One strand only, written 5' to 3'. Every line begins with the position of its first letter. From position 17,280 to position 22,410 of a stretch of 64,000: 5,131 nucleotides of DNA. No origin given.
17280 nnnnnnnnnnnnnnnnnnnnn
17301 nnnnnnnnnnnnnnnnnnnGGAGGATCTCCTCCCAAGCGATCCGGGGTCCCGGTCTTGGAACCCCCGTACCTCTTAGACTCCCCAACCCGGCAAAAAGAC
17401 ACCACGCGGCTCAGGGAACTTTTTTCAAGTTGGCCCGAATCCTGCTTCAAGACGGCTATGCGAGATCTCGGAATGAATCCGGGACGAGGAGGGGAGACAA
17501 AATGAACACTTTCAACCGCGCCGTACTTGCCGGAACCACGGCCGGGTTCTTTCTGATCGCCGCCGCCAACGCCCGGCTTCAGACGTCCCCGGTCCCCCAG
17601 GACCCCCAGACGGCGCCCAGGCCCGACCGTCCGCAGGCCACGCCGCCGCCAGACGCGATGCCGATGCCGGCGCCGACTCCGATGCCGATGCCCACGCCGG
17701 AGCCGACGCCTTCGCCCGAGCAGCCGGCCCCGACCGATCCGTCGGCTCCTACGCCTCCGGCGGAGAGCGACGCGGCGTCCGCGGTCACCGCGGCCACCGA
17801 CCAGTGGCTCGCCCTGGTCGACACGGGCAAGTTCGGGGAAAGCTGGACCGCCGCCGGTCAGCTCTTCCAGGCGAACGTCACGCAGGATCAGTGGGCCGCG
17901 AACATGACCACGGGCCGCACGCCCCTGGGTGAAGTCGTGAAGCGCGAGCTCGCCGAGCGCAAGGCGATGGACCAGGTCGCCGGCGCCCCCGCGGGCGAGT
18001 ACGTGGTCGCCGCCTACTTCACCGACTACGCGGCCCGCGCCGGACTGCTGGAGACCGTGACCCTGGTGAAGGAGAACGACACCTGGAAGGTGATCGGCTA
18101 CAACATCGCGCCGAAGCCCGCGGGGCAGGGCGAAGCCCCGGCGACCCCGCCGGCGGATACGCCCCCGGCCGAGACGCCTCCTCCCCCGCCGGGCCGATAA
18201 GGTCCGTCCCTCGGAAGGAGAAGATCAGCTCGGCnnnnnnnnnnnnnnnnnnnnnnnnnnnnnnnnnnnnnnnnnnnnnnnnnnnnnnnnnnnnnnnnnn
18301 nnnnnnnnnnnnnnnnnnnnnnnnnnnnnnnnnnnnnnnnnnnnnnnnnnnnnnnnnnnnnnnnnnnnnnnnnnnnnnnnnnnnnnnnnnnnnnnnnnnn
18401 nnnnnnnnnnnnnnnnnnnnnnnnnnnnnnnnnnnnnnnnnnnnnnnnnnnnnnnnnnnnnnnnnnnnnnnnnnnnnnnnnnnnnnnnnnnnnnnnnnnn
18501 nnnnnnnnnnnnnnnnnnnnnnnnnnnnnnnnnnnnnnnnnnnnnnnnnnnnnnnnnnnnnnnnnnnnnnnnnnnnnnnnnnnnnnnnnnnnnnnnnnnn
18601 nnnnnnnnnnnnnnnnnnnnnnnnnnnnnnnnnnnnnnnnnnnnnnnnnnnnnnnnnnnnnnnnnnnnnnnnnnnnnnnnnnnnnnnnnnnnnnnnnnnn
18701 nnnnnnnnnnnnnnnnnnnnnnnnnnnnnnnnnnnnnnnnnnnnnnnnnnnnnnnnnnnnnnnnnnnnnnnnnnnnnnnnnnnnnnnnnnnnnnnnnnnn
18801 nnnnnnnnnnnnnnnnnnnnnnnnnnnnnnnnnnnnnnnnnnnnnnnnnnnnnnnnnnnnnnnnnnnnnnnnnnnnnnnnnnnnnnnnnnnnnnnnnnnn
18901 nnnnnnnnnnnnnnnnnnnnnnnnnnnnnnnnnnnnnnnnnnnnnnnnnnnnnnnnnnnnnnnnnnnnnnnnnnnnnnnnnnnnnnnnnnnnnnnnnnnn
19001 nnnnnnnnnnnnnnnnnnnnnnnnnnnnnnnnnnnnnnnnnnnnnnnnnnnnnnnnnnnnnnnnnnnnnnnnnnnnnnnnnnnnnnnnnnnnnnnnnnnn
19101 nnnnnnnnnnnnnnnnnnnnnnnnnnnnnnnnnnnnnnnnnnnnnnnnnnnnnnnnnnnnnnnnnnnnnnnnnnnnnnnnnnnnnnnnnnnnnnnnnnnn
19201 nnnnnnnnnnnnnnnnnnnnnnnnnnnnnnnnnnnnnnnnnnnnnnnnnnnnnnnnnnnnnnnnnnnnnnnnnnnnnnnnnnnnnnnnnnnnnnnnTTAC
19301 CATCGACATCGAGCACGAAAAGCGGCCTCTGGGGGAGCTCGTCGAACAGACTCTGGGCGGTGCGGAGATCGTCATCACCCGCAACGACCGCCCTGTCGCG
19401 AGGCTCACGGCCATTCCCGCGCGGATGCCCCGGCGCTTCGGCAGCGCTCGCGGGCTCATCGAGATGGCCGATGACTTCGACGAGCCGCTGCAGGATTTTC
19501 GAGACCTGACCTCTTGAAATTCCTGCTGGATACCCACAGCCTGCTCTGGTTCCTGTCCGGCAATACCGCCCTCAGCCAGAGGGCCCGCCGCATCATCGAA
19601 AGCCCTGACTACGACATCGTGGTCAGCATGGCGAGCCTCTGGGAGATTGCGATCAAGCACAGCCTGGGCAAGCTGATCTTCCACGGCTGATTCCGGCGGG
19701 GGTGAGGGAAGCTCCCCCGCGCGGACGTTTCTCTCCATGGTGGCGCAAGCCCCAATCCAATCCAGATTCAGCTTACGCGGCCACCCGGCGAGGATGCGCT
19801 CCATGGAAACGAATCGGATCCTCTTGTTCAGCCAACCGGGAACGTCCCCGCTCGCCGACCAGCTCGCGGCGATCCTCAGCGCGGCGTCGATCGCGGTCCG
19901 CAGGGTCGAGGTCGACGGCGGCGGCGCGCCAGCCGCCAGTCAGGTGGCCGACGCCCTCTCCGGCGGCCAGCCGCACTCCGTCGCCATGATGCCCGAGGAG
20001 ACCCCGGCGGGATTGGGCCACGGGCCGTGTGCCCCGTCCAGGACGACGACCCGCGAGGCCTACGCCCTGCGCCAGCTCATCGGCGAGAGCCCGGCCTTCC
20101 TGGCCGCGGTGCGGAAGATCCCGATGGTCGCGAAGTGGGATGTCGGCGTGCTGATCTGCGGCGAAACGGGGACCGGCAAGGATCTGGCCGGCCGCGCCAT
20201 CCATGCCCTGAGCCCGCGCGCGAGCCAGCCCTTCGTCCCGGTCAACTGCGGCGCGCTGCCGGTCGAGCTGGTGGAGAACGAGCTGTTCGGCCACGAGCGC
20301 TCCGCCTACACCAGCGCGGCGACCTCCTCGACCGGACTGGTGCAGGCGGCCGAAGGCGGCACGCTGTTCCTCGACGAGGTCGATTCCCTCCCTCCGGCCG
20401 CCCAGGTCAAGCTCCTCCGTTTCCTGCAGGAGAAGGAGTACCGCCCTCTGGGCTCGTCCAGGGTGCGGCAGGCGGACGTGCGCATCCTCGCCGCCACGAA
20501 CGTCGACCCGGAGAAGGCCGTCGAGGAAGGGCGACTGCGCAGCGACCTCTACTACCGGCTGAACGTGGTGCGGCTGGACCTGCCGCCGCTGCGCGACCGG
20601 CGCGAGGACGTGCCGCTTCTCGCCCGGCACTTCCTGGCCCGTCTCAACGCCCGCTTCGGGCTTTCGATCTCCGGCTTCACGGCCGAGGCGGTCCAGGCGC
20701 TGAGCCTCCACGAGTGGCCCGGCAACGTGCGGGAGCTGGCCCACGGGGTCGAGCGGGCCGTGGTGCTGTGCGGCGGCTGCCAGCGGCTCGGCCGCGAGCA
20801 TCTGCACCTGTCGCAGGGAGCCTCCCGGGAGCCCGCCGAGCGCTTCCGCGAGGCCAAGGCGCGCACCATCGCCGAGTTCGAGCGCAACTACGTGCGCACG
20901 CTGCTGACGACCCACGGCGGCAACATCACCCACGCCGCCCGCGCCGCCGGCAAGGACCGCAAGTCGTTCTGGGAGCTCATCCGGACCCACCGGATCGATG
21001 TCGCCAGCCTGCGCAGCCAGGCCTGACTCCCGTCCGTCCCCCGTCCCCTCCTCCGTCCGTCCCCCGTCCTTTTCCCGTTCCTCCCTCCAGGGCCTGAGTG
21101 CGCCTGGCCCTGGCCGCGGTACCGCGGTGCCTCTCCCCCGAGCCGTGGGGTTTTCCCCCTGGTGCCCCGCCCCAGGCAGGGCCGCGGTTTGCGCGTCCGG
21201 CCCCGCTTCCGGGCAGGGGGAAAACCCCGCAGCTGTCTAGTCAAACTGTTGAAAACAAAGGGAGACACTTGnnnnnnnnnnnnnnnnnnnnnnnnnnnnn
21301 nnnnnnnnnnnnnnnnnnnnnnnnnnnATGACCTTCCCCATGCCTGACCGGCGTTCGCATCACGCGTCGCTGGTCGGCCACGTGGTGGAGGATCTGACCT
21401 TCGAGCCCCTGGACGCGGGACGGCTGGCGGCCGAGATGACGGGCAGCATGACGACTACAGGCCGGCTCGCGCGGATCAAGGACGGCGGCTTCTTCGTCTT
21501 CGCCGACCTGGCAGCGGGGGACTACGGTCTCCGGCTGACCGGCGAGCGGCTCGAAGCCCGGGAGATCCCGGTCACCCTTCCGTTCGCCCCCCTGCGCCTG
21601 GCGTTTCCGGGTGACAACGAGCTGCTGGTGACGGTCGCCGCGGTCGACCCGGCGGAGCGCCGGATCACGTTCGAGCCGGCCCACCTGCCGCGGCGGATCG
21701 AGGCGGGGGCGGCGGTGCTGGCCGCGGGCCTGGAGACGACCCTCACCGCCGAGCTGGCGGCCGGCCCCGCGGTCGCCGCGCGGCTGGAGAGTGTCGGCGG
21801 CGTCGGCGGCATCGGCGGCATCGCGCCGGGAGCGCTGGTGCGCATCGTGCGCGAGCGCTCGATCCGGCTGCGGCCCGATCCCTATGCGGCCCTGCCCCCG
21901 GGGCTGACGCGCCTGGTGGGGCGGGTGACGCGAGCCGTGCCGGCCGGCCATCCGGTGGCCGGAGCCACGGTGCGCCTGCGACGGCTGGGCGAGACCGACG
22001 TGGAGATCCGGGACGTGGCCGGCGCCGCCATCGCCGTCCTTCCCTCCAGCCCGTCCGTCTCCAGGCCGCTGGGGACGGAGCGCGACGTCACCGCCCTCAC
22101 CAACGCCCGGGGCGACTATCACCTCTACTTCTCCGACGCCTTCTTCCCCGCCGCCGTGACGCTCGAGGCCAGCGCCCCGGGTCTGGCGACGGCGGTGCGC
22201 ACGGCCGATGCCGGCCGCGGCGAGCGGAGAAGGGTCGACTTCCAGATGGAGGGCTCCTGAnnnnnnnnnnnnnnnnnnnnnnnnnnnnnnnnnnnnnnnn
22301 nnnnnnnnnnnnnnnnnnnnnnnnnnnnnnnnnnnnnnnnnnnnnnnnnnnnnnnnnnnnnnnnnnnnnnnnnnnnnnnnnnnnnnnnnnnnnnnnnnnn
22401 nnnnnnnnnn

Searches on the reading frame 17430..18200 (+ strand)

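Call 63: search_protein_families(library=pfam, proteins=[window:17430-18200:+], max_evalue=0.001)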
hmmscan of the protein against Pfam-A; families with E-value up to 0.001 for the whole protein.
window:17430-18200:+ (256 aa): 1 family
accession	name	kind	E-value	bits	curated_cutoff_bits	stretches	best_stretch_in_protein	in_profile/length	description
PF13211.12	DUF4019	-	5.3e-30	104.4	26.5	1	123-224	2-104/104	Protein of unknown function (DUF4019)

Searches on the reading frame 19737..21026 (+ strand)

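Call 63: search_protein_families(library=pfam, proteins=[window:19737-21026:+], max_evalue=0.001)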
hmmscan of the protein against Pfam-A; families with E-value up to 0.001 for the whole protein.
window:19737-21026:+ (429 aa): 5 families
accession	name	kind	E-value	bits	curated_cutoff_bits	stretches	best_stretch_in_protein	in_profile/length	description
PF00158.32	Sigma54_activat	-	1.9e-62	210.3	20.2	1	114-280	1-167/168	Sigma-54 interaction domain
PF25601.1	AAA_lid_14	-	2.1e-22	79.2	27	1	286-360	1-74/87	AAA+ ATPase lid domain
PF14532.12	Sigma54_activ_2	-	1.5e-17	64.6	25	1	115-285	1-138/138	Sigma-54 interaction domain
PF07728.20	AAA_5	-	2.4e-09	37.7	22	1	137-269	1-133/139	AAA domain (dynein-related subfamily)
PF00004.35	AAA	-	0.00014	22.7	21.2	1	138-261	1-114/131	ATPase family associated with various cellular activities (AAA)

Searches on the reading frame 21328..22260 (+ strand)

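Call 63: search_protein_families(library=pfam, proteins=[window:21328-22260:+], max_evalue=0.001)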
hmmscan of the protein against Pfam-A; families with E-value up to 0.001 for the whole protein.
window:21328-22260:+ (310 aa): 1 family
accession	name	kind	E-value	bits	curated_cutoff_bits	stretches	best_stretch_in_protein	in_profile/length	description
PF13620.12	CarboxypepD_reg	-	1.6e-10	41.6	32.3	1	196-308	2-82/82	Carboxypeptidase regulatory-like domain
